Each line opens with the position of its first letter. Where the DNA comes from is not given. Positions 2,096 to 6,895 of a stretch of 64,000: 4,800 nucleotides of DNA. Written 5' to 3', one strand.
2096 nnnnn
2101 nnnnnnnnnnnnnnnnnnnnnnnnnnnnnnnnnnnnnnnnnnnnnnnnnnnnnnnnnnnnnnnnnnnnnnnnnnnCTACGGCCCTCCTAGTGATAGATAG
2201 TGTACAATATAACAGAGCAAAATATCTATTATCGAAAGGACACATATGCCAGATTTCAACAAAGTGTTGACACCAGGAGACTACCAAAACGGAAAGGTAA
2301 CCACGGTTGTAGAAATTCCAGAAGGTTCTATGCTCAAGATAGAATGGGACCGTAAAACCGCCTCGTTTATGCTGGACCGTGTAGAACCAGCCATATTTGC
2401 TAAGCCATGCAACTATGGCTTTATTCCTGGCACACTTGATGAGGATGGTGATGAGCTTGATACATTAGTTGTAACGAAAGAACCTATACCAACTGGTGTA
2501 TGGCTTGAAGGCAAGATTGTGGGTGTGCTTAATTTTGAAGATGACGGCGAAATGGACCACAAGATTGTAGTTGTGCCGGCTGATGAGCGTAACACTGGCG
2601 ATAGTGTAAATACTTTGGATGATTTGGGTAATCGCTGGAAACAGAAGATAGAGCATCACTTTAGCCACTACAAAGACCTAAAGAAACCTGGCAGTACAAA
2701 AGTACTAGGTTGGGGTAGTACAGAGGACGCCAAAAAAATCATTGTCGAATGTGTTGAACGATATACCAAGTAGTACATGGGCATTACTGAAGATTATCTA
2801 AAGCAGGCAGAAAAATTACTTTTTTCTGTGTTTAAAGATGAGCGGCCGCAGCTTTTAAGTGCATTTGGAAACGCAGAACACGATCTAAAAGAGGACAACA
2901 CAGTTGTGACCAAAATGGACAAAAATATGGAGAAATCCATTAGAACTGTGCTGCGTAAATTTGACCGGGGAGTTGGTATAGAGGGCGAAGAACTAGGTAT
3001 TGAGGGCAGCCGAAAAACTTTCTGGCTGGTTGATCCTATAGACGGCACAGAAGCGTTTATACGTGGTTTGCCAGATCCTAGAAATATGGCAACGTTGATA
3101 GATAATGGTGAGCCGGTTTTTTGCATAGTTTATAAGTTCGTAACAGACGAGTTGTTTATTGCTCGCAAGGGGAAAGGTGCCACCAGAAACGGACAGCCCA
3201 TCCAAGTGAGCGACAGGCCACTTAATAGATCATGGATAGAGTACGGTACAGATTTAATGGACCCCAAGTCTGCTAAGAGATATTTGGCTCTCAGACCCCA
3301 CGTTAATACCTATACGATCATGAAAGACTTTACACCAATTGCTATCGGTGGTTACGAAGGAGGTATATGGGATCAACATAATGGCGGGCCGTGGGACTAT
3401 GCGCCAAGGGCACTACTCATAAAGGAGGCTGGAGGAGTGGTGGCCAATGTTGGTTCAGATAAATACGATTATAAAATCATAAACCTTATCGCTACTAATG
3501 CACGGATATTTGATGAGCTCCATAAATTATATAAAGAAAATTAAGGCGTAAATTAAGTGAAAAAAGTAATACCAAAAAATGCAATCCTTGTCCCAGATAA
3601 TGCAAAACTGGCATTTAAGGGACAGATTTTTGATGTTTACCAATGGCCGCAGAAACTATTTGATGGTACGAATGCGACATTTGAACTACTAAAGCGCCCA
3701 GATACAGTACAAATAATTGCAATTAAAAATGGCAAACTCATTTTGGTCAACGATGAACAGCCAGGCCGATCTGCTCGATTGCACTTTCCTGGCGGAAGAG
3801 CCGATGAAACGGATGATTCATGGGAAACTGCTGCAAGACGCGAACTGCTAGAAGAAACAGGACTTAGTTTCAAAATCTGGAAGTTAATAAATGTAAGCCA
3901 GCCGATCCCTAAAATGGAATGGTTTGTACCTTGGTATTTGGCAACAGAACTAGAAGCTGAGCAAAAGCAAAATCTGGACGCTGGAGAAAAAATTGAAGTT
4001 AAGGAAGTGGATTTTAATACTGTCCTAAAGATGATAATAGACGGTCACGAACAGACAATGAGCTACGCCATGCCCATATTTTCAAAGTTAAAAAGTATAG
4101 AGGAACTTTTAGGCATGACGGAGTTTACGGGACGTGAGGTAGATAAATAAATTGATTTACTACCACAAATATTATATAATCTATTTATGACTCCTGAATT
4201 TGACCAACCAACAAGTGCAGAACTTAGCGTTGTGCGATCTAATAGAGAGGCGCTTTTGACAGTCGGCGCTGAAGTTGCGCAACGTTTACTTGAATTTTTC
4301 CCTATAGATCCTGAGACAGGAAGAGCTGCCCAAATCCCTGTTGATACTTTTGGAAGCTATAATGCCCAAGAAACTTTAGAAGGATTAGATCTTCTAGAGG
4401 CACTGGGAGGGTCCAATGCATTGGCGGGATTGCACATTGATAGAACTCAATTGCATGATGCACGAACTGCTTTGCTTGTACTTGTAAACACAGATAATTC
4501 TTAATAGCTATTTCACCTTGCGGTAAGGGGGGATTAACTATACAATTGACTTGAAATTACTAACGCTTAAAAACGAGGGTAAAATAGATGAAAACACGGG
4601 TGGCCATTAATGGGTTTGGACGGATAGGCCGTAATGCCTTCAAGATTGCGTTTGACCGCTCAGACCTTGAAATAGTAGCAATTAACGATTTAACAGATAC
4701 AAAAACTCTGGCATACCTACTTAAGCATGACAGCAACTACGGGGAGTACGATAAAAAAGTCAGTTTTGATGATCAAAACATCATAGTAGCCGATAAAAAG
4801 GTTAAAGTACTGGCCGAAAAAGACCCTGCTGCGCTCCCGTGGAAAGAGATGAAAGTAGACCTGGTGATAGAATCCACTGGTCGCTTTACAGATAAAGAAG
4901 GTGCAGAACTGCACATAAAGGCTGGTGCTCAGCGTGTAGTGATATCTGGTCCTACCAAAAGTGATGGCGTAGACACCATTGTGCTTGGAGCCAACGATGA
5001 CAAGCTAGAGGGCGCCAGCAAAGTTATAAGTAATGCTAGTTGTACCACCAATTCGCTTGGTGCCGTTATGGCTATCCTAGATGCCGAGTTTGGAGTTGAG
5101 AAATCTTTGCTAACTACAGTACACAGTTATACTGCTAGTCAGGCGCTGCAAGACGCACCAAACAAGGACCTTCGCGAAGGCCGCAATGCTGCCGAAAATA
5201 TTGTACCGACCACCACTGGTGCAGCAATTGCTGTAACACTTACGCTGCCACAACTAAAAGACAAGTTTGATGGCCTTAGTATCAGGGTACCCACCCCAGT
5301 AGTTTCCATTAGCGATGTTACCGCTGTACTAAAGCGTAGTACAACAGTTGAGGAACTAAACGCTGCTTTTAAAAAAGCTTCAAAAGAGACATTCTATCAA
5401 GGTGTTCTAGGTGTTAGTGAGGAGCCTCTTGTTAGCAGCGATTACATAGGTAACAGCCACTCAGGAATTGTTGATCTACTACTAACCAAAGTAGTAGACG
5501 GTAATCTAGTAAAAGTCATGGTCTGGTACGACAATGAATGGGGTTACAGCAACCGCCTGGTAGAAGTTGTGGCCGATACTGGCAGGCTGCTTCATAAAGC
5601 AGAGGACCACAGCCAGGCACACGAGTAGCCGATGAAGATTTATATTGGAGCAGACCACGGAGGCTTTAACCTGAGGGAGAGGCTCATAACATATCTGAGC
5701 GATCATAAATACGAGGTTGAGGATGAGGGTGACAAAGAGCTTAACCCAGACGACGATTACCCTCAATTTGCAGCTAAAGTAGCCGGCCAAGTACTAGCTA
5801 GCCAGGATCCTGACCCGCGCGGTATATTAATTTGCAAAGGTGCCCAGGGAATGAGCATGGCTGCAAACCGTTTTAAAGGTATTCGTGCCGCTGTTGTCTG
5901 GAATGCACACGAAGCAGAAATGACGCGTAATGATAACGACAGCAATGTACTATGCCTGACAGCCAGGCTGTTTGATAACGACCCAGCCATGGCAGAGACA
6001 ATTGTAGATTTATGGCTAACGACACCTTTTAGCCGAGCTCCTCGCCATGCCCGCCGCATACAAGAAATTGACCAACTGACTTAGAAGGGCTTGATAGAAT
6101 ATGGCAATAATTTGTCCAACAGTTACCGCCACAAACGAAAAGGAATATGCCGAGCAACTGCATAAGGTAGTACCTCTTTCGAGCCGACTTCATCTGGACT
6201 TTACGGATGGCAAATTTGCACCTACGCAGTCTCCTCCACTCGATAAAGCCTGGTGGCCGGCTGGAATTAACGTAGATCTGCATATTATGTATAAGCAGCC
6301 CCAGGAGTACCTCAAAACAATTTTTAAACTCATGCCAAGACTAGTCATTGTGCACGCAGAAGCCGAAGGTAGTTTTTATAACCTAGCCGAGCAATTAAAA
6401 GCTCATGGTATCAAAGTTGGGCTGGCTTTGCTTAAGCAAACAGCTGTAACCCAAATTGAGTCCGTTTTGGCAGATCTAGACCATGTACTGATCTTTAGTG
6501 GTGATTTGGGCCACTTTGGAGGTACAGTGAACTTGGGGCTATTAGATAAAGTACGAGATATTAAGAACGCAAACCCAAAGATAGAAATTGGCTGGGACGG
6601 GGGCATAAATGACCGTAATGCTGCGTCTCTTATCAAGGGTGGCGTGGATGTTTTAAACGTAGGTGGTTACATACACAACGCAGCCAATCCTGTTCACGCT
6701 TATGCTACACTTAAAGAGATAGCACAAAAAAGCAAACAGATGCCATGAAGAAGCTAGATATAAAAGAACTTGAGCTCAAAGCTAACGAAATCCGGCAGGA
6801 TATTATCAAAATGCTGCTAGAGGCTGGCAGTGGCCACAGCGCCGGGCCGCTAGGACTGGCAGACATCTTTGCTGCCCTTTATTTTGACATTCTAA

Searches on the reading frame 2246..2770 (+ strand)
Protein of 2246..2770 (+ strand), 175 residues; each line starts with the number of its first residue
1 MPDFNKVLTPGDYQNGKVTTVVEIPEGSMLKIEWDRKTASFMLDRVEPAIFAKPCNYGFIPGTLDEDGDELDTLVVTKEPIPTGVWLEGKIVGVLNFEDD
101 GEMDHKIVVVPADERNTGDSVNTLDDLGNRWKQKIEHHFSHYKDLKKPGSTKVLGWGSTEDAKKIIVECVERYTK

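Call 56: search_protein_families(library=pfam, proteins=[window:2246-2770:+], max_evalue=0.001)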
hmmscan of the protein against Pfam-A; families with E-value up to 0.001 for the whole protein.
window:2246-2770:+ (175 aa): 1 family
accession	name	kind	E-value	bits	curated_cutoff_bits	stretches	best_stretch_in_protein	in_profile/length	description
PF00719.24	Pyrophosphatase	-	7.2e-47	159.5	23.5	1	21-173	2-152/153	Inorganic pyrophosphatase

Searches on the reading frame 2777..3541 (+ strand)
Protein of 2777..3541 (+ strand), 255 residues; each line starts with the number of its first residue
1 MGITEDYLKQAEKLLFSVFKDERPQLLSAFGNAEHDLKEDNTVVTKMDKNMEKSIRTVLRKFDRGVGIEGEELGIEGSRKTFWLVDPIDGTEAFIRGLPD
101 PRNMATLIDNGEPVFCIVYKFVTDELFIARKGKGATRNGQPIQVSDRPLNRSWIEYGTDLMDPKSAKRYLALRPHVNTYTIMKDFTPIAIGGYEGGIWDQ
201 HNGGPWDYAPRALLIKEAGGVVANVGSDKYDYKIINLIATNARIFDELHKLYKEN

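Call 56: search_protein_families(library=pfam, proteins=[window:2777-3541:+], max_evalue=0.001)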
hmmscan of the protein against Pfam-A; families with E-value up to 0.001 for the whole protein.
window:2777-3541:+ (255 aa): 1 family
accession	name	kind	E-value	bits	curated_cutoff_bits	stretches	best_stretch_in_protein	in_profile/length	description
PF00459.30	Inositol_P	-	5.4e-32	111.8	27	1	32-248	27-261/271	Inositol monophosphatase family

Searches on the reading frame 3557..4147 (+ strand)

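Call 56: search_protein_families(library=pfam, proteins=[window:3557-4147:+], max_evalue=0.001)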
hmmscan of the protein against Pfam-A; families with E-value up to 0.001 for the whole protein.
window:3557-4147:+ (197 aa): 1 family
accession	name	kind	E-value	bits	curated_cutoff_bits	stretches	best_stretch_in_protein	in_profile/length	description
PF00293.34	NUDIX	-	5.2e-14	52.8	21.1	1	47-159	2-122/134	NUDIX domain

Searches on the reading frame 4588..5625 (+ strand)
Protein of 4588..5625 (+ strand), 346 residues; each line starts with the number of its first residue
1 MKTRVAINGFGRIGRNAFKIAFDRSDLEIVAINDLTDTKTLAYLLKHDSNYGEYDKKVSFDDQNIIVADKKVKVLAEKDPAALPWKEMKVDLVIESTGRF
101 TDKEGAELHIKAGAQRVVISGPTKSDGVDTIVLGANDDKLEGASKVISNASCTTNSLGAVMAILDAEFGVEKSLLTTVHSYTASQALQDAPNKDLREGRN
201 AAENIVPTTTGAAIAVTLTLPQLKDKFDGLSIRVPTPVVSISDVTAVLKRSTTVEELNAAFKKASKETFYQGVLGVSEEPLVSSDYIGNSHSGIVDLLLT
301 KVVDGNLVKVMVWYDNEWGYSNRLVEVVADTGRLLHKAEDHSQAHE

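Call 56: search_protein_families(library=pfam, proteins=[window:4588-5625:+], max_evalue=0.001)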
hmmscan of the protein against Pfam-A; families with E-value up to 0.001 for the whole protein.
window:4588-5625:+ (346 aa): 2 families
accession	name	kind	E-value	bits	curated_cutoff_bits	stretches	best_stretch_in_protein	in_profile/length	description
PF02800.25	Gp_dh_C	-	1.2e-53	181.4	24.4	1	160-314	4-158/158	Glyceraldehyde 3-phosphate dehydrogenase, C-terminal domain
PF00044.30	Gp_dh_N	-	2.3e-39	134.2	31.7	1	4-103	2-101/101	Glyceraldehyde 3-phosphate dehydrogenase, NAD binding domain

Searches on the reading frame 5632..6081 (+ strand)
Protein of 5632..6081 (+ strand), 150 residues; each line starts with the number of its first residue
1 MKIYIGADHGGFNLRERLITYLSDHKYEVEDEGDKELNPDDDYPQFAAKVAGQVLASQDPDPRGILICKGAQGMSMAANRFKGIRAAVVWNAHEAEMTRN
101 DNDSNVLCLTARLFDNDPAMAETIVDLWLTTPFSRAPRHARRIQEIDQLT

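Call 56: search_protein_families(library=pfam, proteins=[window:5632-6081:+], max_evalue=0.001)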
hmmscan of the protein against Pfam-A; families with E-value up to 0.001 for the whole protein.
window:5632-6081:+ (150 aa): 1 family
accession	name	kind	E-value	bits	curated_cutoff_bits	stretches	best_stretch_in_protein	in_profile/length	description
PF02502.23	LacAB_rpiB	-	1.2e-43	148.9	24.7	1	3-146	1-138/138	Ribose/Galactose Isomerase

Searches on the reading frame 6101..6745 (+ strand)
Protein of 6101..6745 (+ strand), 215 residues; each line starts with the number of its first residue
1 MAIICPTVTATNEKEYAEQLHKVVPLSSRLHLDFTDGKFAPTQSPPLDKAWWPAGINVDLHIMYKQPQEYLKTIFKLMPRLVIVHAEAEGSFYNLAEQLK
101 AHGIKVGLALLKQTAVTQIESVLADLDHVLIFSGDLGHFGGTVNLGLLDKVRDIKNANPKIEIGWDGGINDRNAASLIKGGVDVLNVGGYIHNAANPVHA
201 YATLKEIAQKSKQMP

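Call 56: search_protein_families(library=pfam, proteins=[window:6101-6745:+], max_evalue=0.001)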
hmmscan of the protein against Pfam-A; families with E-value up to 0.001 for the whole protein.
window:6101-6745:+ (215 aa): 1 family
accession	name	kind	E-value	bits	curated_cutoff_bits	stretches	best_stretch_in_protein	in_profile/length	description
PF00834.25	Ribul_P_3_epim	-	9.7e-27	94.1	21.1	1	4-191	2-197/198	Ribulose-phosphate 3 epimerase family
